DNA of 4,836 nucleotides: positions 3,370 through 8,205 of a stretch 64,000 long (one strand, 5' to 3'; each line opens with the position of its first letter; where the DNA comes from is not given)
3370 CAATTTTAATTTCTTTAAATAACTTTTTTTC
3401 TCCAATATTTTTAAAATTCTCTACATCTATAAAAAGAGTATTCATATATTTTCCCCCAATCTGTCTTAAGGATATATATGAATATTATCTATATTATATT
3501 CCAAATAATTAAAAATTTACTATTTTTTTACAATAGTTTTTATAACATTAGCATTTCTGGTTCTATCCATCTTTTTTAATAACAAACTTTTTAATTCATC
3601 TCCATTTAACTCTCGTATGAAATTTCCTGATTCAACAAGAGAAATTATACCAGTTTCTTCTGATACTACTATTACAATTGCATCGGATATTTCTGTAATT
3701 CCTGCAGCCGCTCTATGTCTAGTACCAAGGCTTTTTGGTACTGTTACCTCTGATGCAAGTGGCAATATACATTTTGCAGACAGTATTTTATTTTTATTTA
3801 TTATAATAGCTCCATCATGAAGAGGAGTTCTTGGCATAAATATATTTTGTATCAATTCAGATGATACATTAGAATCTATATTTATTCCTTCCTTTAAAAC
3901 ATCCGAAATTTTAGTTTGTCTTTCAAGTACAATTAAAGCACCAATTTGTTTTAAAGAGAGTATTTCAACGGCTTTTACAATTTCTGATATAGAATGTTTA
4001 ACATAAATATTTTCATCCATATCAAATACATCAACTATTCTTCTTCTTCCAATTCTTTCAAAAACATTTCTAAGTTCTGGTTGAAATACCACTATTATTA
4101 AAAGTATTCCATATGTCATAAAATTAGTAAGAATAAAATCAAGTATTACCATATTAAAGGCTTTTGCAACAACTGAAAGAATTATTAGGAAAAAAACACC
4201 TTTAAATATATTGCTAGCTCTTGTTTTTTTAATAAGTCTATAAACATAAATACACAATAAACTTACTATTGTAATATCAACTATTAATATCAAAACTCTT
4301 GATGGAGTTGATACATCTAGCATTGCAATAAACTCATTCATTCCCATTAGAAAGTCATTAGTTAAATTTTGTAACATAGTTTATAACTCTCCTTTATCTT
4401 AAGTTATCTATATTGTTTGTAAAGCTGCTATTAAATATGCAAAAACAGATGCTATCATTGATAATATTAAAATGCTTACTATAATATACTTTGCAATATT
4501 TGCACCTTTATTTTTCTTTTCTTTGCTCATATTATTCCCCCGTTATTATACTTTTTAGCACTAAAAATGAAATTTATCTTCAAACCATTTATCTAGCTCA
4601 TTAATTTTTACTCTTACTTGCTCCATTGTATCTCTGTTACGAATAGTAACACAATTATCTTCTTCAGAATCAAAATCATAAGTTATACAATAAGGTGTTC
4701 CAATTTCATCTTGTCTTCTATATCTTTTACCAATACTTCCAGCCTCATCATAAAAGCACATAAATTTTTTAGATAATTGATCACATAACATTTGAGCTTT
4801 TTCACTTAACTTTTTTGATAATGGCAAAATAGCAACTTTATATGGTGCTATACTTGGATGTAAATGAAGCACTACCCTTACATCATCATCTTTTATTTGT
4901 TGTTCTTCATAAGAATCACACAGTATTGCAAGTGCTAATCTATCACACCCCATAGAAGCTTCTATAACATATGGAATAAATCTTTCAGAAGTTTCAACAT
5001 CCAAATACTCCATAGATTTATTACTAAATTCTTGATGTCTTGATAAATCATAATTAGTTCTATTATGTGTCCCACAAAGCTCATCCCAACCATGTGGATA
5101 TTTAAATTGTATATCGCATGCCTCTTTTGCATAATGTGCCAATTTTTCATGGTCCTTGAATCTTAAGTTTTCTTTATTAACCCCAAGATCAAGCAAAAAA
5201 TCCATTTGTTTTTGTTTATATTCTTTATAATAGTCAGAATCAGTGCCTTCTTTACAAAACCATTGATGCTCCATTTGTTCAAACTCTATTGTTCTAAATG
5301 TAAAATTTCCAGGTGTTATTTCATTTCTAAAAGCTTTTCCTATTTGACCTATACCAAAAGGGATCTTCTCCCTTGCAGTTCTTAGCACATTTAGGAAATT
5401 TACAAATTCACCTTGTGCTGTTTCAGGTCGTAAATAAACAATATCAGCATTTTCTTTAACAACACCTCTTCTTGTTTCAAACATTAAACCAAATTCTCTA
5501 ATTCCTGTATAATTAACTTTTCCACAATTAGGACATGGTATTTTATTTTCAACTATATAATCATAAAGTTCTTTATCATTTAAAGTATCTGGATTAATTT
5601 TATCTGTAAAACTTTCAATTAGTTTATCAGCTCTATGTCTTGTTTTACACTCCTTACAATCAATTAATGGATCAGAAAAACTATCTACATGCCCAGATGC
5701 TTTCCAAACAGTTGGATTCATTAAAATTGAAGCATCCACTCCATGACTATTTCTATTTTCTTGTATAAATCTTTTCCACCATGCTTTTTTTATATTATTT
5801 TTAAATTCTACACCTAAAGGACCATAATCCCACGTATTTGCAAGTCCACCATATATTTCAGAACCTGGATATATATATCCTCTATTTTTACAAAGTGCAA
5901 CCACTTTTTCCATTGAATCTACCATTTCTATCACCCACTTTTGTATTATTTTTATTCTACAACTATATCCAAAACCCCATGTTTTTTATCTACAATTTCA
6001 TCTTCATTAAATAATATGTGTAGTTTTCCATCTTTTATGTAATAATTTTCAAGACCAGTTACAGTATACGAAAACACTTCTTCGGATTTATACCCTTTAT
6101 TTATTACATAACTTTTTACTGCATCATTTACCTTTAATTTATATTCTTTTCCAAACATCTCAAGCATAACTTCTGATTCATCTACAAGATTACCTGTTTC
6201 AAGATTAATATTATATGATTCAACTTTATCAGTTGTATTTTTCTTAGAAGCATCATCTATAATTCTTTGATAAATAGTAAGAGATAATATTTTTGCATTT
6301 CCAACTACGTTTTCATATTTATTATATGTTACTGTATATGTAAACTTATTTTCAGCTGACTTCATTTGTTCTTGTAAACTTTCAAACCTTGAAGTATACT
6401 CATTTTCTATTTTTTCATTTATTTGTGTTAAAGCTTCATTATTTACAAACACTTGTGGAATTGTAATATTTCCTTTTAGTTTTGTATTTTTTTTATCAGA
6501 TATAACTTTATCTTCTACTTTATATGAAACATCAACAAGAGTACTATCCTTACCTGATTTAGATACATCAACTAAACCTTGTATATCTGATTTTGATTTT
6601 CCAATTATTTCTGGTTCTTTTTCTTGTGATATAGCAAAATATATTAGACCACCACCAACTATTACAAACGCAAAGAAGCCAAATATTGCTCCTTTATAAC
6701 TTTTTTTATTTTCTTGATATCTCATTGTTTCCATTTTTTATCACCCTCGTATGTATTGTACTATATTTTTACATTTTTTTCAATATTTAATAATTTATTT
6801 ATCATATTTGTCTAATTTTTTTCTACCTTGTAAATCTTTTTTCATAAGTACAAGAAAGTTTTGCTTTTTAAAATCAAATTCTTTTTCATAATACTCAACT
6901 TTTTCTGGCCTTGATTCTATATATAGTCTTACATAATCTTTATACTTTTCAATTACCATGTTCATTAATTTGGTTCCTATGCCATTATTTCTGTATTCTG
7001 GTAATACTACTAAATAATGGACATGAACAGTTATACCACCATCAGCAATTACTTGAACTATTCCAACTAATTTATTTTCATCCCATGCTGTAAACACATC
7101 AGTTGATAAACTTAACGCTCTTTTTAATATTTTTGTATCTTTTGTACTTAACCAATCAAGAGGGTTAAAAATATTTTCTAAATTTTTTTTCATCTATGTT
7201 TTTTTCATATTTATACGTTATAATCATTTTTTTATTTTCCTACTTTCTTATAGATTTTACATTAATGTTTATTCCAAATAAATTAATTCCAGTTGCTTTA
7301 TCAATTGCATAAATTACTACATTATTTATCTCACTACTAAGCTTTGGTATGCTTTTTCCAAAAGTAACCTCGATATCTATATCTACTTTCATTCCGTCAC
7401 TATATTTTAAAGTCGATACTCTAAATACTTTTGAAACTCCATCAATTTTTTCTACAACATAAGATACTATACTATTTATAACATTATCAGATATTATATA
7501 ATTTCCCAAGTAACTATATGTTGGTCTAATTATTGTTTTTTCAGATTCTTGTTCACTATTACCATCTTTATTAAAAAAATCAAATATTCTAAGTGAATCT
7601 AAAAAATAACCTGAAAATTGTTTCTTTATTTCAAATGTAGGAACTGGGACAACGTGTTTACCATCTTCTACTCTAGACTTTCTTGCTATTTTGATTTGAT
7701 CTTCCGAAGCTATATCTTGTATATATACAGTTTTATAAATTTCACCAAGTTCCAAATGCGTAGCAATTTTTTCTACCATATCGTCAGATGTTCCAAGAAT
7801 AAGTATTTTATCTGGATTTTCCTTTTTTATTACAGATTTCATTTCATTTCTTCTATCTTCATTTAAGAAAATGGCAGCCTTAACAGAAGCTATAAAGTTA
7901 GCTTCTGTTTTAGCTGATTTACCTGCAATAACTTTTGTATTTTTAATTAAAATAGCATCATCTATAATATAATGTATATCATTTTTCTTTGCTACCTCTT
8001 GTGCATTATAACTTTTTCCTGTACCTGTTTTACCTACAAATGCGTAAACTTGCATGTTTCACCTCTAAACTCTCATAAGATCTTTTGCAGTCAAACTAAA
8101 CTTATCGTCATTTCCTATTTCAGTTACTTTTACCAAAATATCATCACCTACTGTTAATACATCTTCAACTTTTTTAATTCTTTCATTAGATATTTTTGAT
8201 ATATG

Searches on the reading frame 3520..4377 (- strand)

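Call 78: search_protein_families(library=pfam, proteins=[window:3520-4377:-], max_evalue=0.0001)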
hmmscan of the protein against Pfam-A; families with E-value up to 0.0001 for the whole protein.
window:3520-4377:- (285 aa): 2 families
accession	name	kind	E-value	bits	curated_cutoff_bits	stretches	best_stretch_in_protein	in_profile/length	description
PF02457.21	DAC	-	3.3e-44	149.7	27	1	135-252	2-118/119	DisA bacterial checkpoint controller nucleotide-binding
PF19293.4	CdaA_N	-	2.7e-12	47.1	23.8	1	32-101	10-80/81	CdaA N-terminal transmembrane domain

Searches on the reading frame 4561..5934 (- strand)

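Call 78: search_protein_families(library=pfam, proteins=[window:4561-5934:-], max_evalue=0.0001)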
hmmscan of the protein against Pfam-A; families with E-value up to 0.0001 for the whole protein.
window:4561-5934:- (457 aa): 2 families
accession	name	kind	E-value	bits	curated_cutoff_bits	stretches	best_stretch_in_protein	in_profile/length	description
PF03129.25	HGTP_anticodon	-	4.6e-22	78.4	21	1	366-452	1-92/94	Anticodon binding domain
PF00587.30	tRNA-synt_2b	-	3.2e-09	37.6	29.3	1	160-338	5-176/179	tRNA synthetase class II core domain (G, H, P, S and T)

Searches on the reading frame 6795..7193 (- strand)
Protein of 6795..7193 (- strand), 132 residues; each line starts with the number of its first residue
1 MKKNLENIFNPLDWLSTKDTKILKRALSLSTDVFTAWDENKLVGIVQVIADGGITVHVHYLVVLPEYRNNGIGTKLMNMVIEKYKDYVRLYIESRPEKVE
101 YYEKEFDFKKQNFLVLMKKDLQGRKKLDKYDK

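Call 78: search_protein_families(library=pfam, proteins=[window:6795-7193:-], max_evalue=0.0001)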
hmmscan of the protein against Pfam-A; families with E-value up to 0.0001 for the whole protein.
window:6795-7193:- (132 aa): 3 families
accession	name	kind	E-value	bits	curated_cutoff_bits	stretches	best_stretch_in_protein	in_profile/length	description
PF00583.31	Acetyltransf_1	-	3.1e-13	50.5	20.7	1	24-108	26-116/116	Acetyltransferase (GNAT) family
PF13673.13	Acetyltransf_10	-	1.1e-12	48.4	23.6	1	25-104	25-104/128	Acetyltransferase (GNAT) domain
PF13508.13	Acetyltransf_7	-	1.7e-12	47.9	27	1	32-104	4-79/84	Acetyltransferase (GNAT) domain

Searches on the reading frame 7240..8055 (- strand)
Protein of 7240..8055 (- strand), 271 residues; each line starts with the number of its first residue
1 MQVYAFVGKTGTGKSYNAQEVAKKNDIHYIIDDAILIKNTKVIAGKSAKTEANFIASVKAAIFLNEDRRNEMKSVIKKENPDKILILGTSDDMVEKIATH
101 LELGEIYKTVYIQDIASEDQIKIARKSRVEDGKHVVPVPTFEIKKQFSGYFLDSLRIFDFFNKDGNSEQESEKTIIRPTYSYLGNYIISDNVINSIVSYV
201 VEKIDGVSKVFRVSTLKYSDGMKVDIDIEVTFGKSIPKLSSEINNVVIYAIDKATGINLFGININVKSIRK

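Call 78: search_protein_families(library=pfam, proteins=[window:7240-8055:-], max_evalue=0.0001)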
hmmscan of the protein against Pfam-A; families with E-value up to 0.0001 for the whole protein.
window:7240-8055:- (271 aa): 1 family
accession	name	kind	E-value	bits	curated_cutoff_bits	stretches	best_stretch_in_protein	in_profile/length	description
PF03780.18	Asp23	-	5.8e-12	46.4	28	1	220-270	58-108/108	Asp23 family, cell envelope-related function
